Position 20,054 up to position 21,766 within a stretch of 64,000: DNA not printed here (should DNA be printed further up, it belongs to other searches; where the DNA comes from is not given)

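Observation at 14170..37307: Two related serine-recombinase elements stacked in the 3' end of one acyl-CoA dehydrogenase gene, with the target's 3' end present three times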

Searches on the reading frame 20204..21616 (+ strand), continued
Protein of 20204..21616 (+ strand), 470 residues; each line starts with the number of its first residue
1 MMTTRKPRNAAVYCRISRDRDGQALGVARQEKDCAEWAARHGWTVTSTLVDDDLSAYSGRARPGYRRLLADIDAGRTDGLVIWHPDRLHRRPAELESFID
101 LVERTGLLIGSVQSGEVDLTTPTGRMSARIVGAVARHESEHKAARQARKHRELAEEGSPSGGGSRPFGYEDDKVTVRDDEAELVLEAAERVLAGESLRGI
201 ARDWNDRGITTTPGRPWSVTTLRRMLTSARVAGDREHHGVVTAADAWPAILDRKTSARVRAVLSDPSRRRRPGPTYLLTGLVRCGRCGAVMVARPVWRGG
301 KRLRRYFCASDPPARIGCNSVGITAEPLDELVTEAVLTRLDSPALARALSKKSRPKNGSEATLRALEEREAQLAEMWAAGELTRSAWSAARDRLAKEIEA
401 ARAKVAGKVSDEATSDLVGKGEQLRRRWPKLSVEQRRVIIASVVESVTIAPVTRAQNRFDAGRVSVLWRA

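Call 88: search_protein_families(library=ncbifam, proteins=[window:20204-21616:+], max_evalue=0.001)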
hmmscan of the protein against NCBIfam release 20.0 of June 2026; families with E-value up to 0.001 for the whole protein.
window:20204-21616:+ (470 aa): 6 families
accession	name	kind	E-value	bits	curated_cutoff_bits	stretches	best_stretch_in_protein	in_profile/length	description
NF041201.1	recomb_XisF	equivalog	5.3e-27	94.9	375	1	61-449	45-462/465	fdxN element excision recombinase XisF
NF047343.1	SCCmet_CcrB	equivalog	3.2e-16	59.1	900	1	4-227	3-228/542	cassette chromosome recombinase CcrB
NF047344.1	SCCmet_CcrA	equivalog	1.3e-13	50.8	700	1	13-336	7-321/442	cassette chromosome recombinase CcrA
NF049883.1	resolv_YneB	equivalog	7.4e-09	35.4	175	1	9-150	1-139/211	YneB family resolvase-like protein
NF033518.0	transpos_IS607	equivalog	1e-07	31.7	110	1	5-94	51-136/187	IS607 family transposase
NF047347.1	SCCmet_CcrC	equivalog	1.9e-07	29.9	900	1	43-337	40-366/558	cassette chromosome recombinase CcrC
